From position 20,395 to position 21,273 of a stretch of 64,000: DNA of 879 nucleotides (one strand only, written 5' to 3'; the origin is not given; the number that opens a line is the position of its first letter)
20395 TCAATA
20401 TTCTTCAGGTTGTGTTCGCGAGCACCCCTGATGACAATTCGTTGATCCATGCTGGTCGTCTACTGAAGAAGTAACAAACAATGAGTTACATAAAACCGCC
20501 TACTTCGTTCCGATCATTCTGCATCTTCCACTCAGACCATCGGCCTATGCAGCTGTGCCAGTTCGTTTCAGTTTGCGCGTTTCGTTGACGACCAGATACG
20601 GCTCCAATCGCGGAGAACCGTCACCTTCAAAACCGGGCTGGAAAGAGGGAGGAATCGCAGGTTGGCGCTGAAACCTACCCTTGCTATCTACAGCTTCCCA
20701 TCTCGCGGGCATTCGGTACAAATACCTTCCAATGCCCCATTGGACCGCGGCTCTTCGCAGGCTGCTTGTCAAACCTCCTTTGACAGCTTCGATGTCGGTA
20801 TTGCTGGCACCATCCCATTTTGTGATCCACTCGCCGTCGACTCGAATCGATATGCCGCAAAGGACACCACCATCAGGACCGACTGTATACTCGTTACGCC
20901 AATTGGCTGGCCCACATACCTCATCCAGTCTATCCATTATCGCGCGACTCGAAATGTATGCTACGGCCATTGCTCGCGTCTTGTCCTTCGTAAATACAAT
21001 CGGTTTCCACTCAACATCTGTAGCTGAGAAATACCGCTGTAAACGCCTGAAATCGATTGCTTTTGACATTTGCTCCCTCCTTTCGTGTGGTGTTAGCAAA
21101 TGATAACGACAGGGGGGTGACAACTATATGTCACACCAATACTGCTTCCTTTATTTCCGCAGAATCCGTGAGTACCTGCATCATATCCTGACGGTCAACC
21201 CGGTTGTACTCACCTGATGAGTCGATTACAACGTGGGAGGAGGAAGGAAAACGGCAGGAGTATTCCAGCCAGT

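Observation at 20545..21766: Rad52-family single-strand annealing protein plus a P-loop kinase-like gene embedded between uvrA and a flotillin operon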

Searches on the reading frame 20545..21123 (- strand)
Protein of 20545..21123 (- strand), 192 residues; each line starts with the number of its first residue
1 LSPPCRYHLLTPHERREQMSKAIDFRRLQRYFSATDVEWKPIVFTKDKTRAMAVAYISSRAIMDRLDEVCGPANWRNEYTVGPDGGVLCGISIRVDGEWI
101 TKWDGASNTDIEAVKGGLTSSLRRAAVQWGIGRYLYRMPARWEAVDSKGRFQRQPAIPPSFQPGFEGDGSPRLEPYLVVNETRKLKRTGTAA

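Call 3: search_protein_families(library=pfam, proteins=[window:20545-21123:-], max_evalue=1)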
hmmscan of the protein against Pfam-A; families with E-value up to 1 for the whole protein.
window:20545-21123:- (192 aa): 1 family
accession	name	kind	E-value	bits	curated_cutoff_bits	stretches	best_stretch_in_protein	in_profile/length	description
PF04098.21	Rad52_Rad22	-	2.2e-15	57.4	20.3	1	27-146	8-145/153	Rad52/22 family double-strand break repair protein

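Call 4: search_protein_families(library=phrogs, proteins=[window:20545-21123:-], max_evalue=1)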
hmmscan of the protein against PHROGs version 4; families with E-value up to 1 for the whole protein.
window:20545-21123:- (192 aa): 4 families
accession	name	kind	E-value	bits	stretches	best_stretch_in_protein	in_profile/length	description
phrog_1097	-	DNA, RNA and nucleotide metabolism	3.2e-55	188.7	1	25-148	4-131/251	Erf-like ssDNA annealing protein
phrog_20575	-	unknown function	8.7e-26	90.7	1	24-109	2-91/91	-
phrog_14970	-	unknown function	1.8e-15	58.8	1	32-147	9-123/230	-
phrog_23904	-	unknown function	0.32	12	1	84-105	19-39/54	-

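Call 5: search_protein_families(library=ncbifam, proteins=[window:20545-21123:-], max_evalue=1)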
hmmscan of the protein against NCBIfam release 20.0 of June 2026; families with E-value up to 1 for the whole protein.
window:20545-21123:- (192 aa): 0 families

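Call 9: find_homologous_proteins(query=window:20545-21069:-)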
Query window:20545-21069:- (174 aa): 4662 proteins with E <= 0.001 among 4706 candidates; the best 120 are listed.
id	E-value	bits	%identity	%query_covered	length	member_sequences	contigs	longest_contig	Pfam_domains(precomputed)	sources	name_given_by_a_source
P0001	4.7e-103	360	88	100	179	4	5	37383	PF04098.22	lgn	-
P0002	3.5e-102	358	88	99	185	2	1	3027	PF04098.22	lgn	-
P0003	1.0e-98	346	84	100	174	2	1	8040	PF04098.22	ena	-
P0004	8.2e-97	340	83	100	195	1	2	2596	PF04098.22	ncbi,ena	-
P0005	3.5e-96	338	81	100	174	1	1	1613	PF04098.22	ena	-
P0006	8.1e-76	272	70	92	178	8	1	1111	PF04098.22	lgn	-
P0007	1.5e-74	268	68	95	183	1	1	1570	PF04098.22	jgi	-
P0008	6.6e-74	265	64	98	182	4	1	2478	PF04098.22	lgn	-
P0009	9.9e-73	262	67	93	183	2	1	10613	PF04098.22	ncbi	-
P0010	1.5e-72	261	64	97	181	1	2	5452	PF04098.22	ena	-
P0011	1.7e-72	261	66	95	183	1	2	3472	PF04098.22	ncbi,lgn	-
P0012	3.9e-72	260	66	97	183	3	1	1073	PF04098.22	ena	-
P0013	4.8e-72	259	67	90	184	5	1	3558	PF04098.22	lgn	-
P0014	5.4e-72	259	65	97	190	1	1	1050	PF04098.22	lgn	-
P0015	7.8e-71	255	71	84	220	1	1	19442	PF04098.22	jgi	jgi:hypothetical protein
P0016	1.1e-70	255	66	93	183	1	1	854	PF04098.22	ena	-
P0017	1.2e-70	255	72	84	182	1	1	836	PF04098.22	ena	-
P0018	1.2e-70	255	68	90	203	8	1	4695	PF04098.22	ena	-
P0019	1.2e-70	255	64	95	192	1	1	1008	PF04098.22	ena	-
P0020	1.6e-70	254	66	94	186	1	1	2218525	PF04098.22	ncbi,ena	-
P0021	5.3e-68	246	67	87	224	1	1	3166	PF04098.22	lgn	-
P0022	5.8e-67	243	62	94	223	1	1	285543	PF04098.22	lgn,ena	-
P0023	1.5e-66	242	65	90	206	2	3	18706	PF04098.22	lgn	-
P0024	3.4e-66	240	68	83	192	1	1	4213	PF04098.22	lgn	-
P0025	1.5e-65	238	58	96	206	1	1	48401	PF04098.22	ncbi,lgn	-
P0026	3.3e-65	237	65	85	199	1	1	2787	PF04098.22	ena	-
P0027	1.6e-64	235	58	97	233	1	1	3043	PF04098.22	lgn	-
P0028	2.4e-64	234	66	82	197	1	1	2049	PF04098.22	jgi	jgi:hypothetical protein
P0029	4.4e-64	233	59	95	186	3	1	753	PF04098.22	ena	-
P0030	6.1e-64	233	64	87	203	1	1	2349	PF04098.22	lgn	-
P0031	6.3e-64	233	60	93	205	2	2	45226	PF04098.22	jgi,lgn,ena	-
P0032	8.1e-64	233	59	95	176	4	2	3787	PF04098.22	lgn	-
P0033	9.5e-64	232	57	91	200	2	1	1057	PF04098.22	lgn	-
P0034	5.6e-63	230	63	89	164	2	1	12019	PF04098.22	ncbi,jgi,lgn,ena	-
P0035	6.0e-63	230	64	84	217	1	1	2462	PF04098.22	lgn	-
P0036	7.8e-63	229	60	91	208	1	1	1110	PF04098.22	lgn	-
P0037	9.1e-63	229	63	87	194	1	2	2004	PF04098.22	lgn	-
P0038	1.0e-62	229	63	83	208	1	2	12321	PF04098.22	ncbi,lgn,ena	-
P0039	3.3e-62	227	67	81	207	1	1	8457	PF04098.22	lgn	-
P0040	3.9e-62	227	63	90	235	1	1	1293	PF04098.22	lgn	-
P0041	7.6e-62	226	61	87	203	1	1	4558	PF04098.22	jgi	jgi:hypothetical protein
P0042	1.3e-61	225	66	83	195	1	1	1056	PF04098.22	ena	-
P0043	2.1e-61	225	62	87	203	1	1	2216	PF04098.22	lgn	-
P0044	2.6e-61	224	64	82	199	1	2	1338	PF04098.22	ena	-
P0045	3.0e-61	224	58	94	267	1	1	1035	PF04098.22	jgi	jgi:hypothetical protein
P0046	3.8e-61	224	63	87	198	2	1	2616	PF04098.22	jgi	jgi:hypothetical protein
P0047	6.2e-61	223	56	91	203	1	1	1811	PF04098.22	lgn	-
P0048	6.3e-61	223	59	88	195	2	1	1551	PF04098.22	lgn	-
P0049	8.9e-61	223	62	87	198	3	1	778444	PF04098.22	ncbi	-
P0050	1.1e-60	222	63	82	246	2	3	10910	PF04098.22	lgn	-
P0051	2.1e-60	221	64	83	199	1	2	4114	PF04098.22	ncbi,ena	-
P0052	2.8e-60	221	61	86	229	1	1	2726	PF04098.22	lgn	-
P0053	4.7e-60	220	63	83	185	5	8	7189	PF04098.22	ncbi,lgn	-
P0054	5.9e-60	220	62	86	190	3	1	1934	PF04098.22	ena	-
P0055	6.4e-60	220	59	90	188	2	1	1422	PF04098.22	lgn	-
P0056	6.7e-60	220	62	86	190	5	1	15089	PF04098.22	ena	-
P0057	7.0e-60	220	62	84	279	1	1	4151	PF04098.22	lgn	-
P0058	9.2e-60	219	64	81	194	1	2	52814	PF04098.22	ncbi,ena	-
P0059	1.1e-59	219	59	87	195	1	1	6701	PF04098.22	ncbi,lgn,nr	ncbi:MAG TPA: Rad52/Rad22 family DNA repair protein [Rhodothermales bacterium]|nr:Rad52/Rad22 family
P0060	1.2e-59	219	62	80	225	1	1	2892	PF04098.22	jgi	jgi:hypothetical protein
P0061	1.5e-59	219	62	83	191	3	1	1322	PF04098.22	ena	-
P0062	1.9e-59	218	64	87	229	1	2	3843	PF04098.22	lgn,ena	-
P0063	2.3e-59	218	59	87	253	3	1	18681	PF04098.22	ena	-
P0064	2.5e-59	218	63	83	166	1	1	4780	PF04098.22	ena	-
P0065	2.5e-59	218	63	83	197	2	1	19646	PF04098.22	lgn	-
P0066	3.0e-59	218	65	87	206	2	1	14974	PF04098.22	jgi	jgi:hypothetical protein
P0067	3.4e-59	218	64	82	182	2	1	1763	PF04098.22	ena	-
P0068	3.6e-59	217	60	83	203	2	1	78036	PF04098.22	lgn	-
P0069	4.2e-59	217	61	86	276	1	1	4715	PF04098.22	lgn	-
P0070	5.1e-59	217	64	83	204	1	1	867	PF04098.22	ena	-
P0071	5.9e-59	217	63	85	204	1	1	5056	PF04098.22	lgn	-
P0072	7.1e-59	217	60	83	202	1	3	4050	PF04098.22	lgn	-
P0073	8.6e-59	216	63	83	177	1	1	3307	PF04098.22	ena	-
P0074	9.4e-59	216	61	87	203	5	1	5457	PF04098.22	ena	-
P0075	1.7e-58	215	63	83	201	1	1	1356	PF04098.22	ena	-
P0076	3.0e-58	214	61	83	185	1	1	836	PF04098.22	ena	-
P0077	3.0e-58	214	64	81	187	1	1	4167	PF04098.22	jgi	jgi:hypothetical protein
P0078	3.2e-58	214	65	84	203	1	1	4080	PF04098.22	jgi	jgi:hypothetical protein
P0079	3.5e-58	214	61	86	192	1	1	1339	PF04098.22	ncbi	-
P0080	4.2e-58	214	60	86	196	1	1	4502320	PF04098.22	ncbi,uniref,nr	ncbi:DNA repair protein Rad52 [Rhodocaloribacter litoris]|uniref:Rad52/Rad22 family DNA repair prote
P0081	5.2e-58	214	55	94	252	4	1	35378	PF04098.22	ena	-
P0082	5.8e-58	214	61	83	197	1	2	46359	PF04098.22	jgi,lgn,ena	-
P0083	6.8e-58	213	63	82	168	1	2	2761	PF04098.22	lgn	-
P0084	7.9e-58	213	60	87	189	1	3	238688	PF04098.22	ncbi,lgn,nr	ncbi:MAG: DNA repair protein Rad52 [Bacteroidetes bacterium]|nr:MAG: DNA repair protein Rad52 [Bacte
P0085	8.1e-58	213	60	88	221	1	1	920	PF04098.22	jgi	jgi:hypothetical protein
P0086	8.1e-58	213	61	83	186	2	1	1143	PF04098.22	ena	-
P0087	8.7e-58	213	57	98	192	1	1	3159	PF04098.22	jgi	jgi:hypothetical protein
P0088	1.1e-57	213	64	80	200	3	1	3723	PF04098.22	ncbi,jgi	-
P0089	1.6e-57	212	60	85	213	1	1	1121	PF04098.22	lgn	-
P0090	2.1e-57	212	62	83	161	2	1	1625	PF04098.22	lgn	-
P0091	2.3e-57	212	59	83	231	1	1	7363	PF04098.22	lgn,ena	-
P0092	2.4e-57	212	61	83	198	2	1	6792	PF04098.22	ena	-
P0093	3.4e-57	211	62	81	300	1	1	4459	PF04098.22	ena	-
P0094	3.5e-57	211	59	88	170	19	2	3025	PF04098.22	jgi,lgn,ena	-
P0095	4.0e-57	211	62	83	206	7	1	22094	PF04098.22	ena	-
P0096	4.1e-57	211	61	83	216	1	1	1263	PF04098.22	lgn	-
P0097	5.5e-57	210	63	87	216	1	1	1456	PF04098.22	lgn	-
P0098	6.3e-57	210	58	86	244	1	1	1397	PF04098.22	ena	-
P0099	6.8e-57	210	62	84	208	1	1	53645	PF04098.22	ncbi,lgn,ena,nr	ncbi:MAG: Rad52/Rad22 family DNA repair protein [Rubricoccaceae bacterium]|nr:Rad52/Rad22 family DNA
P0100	7.0e-57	210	59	88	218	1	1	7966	PF04098.22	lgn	-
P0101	7.9e-57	210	61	82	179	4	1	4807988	PF04098.22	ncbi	-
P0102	8.0e-57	210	60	83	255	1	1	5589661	PF04098.22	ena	-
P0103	1.1e-56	209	62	81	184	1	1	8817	PF04098.22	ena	-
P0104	1.1e-56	209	59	81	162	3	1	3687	PF04098.22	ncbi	ncbi:MAG: Rad52/Rad22 family DNA repair protein, partial [Rhodothermales bacterium]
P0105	1.2e-56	209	62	81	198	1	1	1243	PF04098.22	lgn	-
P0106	1.2e-56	209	61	83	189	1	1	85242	PF04098.22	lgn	-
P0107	1.9e-56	209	59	82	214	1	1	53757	PF04098.22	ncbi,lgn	-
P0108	2.1e-56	208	63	82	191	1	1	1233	PF04098.22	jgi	jgi:hypothetical protein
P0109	3.8e-56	208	60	83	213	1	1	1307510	PF04098.22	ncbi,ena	-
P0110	3.9e-56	208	54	97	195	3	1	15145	PF04098.22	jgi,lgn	jgi:hypothetical protein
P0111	5.1e-56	207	63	87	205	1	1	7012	PF04098.22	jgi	jgi:hypothetical protein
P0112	6.3e-56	207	59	82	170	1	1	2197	PF04098.22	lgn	-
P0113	6.9e-56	207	62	82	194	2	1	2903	PF04098.22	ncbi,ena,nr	ncbi:MAG TPA: Rad52/Rad22 family DNA repair protein [Rhodothermales bacterium]|nr:Rad52/Rad22 family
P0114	7.1e-56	207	57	83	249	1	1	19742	PF04098.22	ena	-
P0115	7.9e-56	207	57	87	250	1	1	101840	PF04098.22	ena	-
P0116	8.5e-56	206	62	87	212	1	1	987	PF04098.22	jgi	jgi:hypothetical protein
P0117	1.0e-55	206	56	77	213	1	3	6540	PF04098.22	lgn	-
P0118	1.0e-55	206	60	85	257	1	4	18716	PF04098.22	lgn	-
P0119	1.4e-55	206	62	83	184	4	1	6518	PF04098.22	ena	-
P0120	1.6e-55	206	61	86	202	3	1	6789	PF04098.22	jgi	jgi:hypothetical protein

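Call 13: find_related_loci(query=A1, collection=genome_contigs, flank=10000)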
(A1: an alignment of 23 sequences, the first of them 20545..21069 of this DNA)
Query A1 (174 aa) in genome_contigs; peptide patterns used: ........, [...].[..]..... (x = any residue, [..] = any of these).
424 stretches matched a pattern; 402 encode a relative of the query (tblastn E <= 1e-3); the best 80 are kept; 80 distinct loci.
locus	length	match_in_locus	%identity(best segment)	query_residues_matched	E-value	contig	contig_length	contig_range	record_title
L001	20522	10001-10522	84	1-174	5e-101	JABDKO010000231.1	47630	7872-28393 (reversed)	MAG: Rhodothermales bacterium isolate SS_bin_51 k127_156752, whole genome shotgun sequence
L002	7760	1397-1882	72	1-160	9e-81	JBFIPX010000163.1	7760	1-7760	MAG: Rhodothermales bacterium isolate Mix_sand12.2021.10.Z.66 k141_185092_length_7760_cov_13.6876, whole genome shotgun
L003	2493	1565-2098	66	1-171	3e-79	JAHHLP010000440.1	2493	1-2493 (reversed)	MAG: Rhodothermia bacterium isolate HDS-18 SC9685-86-88_k127_2545949, whole genome shotgun sequence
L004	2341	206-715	65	1-171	1e-79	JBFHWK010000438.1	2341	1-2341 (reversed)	MAG: Rhodothermales bacterium isolate Mix_sand09.2021.07.Z.24 k141_137140_length_2341_cov_27.1514, whole genome shotgun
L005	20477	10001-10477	69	1-157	8e-75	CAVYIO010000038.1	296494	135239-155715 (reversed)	MAG: Rhodothermales bacterium isolate MFD03551.bin.2.116 genome assembly, contig: contig_7232, whole genome shotgun sequ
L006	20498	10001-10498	66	6-168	7e-74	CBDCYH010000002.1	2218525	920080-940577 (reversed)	MAG: Rhodothermales bacterium isolate 8b598655-955b-420c-8955-06fb7b6e90de genome assembly, contig: contig_2, whole geno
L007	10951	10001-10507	58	5-171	4e-68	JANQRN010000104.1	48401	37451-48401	MAG: Rhodothermales bacterium isolate IP29b_bin.67 k99_3034506, whole genome shotgun sequence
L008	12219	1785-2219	63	1-145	5e-67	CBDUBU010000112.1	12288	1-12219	MAG TPA_asm: uncultured Rhodothermaceae bacterium isolate ERR2431955_concoct_63 genome assembly, contig: ERZ23878311.329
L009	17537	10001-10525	58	10-161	8e-66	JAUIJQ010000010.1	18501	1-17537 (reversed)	MAG: Rhodothermia bacterium isolate Co_bin.317 NODE_16857_length_18501_cov_0.855176, whole genome shotgun sequence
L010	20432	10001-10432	64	2-145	1e-64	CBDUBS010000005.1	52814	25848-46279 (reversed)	MAG TPA_asm: uncultured bacterium isolate ERR2431955_concoct_33 genome assembly, contig: ERZ23878311.194, whole genome s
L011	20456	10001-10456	62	1-152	3e-64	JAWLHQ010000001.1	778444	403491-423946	MAG: Rhodothermales bacterium isolate 30dZY2.bin.71 NODE_12_length_778444_cov_9.638094, whole genome shotgun sequence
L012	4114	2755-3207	64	1-145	1e-64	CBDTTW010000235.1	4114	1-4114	MAG TPA_asm: uncultured Rhodothermaceae bacterium isolate ERR2431955_binner23_Refined_29 genome assembly, contig: ERZ238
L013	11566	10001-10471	61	1-152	1e-63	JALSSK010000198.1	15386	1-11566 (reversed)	MAG: Rhodothermales bacterium isolate 356-308_metabat2_scaf2bin.048 356-308_scaffold_2320_c1, whole genome shotgun seque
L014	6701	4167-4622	59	1-152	5e-63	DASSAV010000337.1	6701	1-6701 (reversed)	MAG TPA_asm: Rhodothermales bacterium isolate SMAG_U876 k141_874440, whole genome shotgun sequence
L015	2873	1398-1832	63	1-145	2e-63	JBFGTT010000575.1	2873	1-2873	MAG: Rhodothermales bacterium isolate Mix_sand05.2021.03.G.12 k141_480649_length_2873_cov_12.4890, whole genome shotgun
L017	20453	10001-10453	60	1-145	2e-61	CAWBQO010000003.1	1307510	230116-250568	MAG: uncultured Bacteroidetes bacterium isolate MFD01721.bin.1.71 genome assembly, contig: contig_52428, whole genome sh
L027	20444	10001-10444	58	3-145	2e-58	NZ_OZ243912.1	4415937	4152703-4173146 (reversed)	MAG: Rubrivirga sp. isolate ea9bf608-3c81-4348-88b3-bda7443e7dba chromosome 1, complete sequence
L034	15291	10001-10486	54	3-154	5e-57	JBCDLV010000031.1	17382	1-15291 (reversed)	MAG: Bacteroidota bacterium isolate P01_H01_bin.93 k141_361861_length_17382_cov_57.2720, whole genome shotgun sequence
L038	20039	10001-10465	56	3-157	4e-57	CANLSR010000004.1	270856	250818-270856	uncultured bacterium isolate 2-283.fasta genome assembly, contig: NODE_4, whole genome shotgun sequence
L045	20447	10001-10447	58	2-145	3e-56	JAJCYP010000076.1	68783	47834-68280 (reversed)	MAG: Bacteroidota bacterium isolate OFTM201 OFTM201_75, whole genome shotgun sequence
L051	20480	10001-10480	56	4-154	1e-55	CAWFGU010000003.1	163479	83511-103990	MAG: Rhodothermales bacterium isolate MFD03250.bin.2.54 genome assembly, contig: contig_16366, whole genome shotgun sequ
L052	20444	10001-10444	57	3-145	1e-55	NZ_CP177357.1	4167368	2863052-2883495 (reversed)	Rubrivirga sp. IMCC45206 chromosome, complete genome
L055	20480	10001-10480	56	4-154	3e-55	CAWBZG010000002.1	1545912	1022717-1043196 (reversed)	MAG: Rhodothermales bacterium isolate MFD03250.bin.1.109 genome assembly, contig: contig_14385, whole genome shotgun seq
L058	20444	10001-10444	56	3-145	6e-55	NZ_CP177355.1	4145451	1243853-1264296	Rubrivirga sp. IMCC43871 chromosome, complete genome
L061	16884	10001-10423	58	10-145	8e-55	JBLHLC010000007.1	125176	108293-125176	MAG: Rhodothermales bacterium isolate 3300054698_137 Ga0535670_0000091, whole genome shotgun sequence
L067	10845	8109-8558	56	1-145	2e-54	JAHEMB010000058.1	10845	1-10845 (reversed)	MAG: Rhodothermaceae bacterium isolate Ww644 NODE_20597_length_10845_cov_2.851082, whole genome shotgun sequence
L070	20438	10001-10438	55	10-153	1e-53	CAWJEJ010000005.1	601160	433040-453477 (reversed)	MAG: Rhodothermales bacterium isolate MFD03250.bin.1.183 genome assembly, contig: contig_6383, whole genome shotgun sequ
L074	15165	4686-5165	55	6-156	7e-53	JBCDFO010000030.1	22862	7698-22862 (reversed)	MAG: Bacteroidota bacterium isolate P01_H01_bin.110 k141_301374_length_22862_cov_75.0000, whole genome shotgun sequence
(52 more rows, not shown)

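Call 17: search_solved_structures(query=A1, max_evalue=1, show_alignments=2)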
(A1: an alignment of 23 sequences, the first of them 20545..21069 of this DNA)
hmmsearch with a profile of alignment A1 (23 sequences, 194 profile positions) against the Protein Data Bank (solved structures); distinct sequences matched with E-value up to 1: 0.

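Call 25: search_protein_families(library=pfam, proteins=[L052:8379-9773:-, L027:10704-11726:+, L038:7783-9108:+, L067:5343-6422:-, L034:12798-14702:+, L058:6011-7168:+, L051:7792-8655:-, L017:10639-11532:-, L055:8703-9833:-, L002:2019-3272:-], max_evalue=0.00001)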
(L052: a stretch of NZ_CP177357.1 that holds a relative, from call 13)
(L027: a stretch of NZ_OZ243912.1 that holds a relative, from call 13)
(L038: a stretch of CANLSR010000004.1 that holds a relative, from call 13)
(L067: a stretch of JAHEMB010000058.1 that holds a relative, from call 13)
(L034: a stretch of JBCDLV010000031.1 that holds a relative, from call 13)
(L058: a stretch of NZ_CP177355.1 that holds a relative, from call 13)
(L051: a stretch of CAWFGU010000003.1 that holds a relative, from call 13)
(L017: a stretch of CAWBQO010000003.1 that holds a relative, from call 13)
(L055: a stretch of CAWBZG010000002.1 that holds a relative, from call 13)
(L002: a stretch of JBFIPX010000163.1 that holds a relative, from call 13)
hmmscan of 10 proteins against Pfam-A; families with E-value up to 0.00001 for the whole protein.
L052:8379-9773:- (464 aa): 1 family
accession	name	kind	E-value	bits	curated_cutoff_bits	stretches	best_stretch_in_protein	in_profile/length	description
PF00909.26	Ammonium_transp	-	1.1e-117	393.6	23.2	1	30-417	1-399/399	Ammonium Transporter Family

L027:10704-11726:+ (340 aa): 0 families

L038:7783-9108:+ (441 aa): 1 family
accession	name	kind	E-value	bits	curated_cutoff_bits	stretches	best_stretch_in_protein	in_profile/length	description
PF00206.25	Lyase_1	-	1.9e-48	165.9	27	1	43-310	23-306/312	Lyase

L067:5343-6422:- (359 aa): 2 families
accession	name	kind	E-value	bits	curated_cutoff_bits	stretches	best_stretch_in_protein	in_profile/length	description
PF01028.25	Topoisom_I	-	2.9e-35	122.1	23.7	1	109-310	7-202/228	Eukaryotic DNA topoisomerase I, catalytic core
PF21338.2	Top1B_N_bact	-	1.2e-22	79.7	27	1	45-93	1-49/49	Bacterial DNA topoisomerase IB, N-terminal domain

L034:12798-14702:+ (634 aa): 4 families
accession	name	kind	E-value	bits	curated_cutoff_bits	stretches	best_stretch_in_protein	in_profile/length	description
PF07228.17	SpoIIE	-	2.2e-32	113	25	1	438-632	2-191/192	Stage II sporulation protein E (SpoIIE)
PF13492.12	GAF_3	-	3.4e-13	50.6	27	1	320-375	73-128/129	GAF domain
PF13185.12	GAF_2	-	1e-09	39.1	28.6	0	169-218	86-134/136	GAF domain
PF01590.32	GAF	-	2.4e-06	28.5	22.4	0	157-218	70-132/133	GAF domain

L058:6011-7168:+ (385 aa): 2 families
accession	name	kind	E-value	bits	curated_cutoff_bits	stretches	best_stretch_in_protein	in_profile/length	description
PF01546.33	Peptidase_M20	-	1.3e-31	110.5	24.6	1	76-376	1-205/206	Peptidase family M20/M25/M40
PF07687.19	M20_dimer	-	2.9e-18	66.2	21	1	187-288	2-102/107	Peptidase dimerisation domain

L051:7792-8655:- (287 aa): 4 families
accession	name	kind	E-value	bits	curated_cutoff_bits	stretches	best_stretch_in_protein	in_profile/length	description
PF13561.12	adh_short_C2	-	1.4e-59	202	27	1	51-282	5-234/236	Enoyl-(Acyl carrier protein) reductase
PF00106.31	adh_short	-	4.8e-45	153.9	26.6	1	43-227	1-185/195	short chain dehydrogenase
PF08659.16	KR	-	5.4e-14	52.9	22.6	1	45-206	3-164/180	KR domain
PF23441.1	SDR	-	2.2e-08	34.3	27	1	39-283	4-255/258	SDR-like rossmann domain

L017:10639-11532:- (297 aa): 1 family
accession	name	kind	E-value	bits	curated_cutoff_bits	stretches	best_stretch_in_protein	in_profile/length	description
PF00248.27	Aldo_ket_red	-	2e-68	231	24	1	37-278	2-290/291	Aldo/keto reductase family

L055:8703-9833:- (376 aa): 1 family
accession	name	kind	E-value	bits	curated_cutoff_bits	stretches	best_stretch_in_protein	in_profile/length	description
PF03631.20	Virul_fac_BrkB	-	2.2e-55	188.6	33.7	1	21-281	2-257/259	Virulence factor BrkB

L002:2019-3272:- (417 aa): 2 families
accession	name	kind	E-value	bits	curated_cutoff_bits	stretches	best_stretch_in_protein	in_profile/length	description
PF00756.26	Esterase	-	4.7e-26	92.5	22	1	189-368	7-191/251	Putative esterase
PF00686.25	CBM_20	-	6.4e-08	32.7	23.3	1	67-129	3-68/97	Starch binding domain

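Call 28: predict_structure(alignment_id=A1)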
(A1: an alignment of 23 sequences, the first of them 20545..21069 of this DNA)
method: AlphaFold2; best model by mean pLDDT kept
length: 174 residues; sequences in the alignment: 23
mean_pLDDT: 80.2   pTM: 0.72
mean pLDDT of the five models: 80.2, 79.6, 78.5, 68.6, 65.6
residues with pLDDT >= 90: 88; 70-90: 44; 50-70: 14; < 50: 28
segments of 3 or more residues with pLDDT < 50: 148-174
pLDDT, mean of each block of 10 residues (from residue 1): 79 91 94 94 95 94 84 93 84 60 89 90 93 91 67 40 41 42
secondary structure, 60 per line:
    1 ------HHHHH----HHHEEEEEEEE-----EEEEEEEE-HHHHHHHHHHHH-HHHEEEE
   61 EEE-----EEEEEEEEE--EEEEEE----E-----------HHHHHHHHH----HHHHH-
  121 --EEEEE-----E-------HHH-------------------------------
elements in order: H7-11 E19-26 E32-39 H41-52 E57-63 E69-77 E80-85 H102-110 H115-119 E123-127
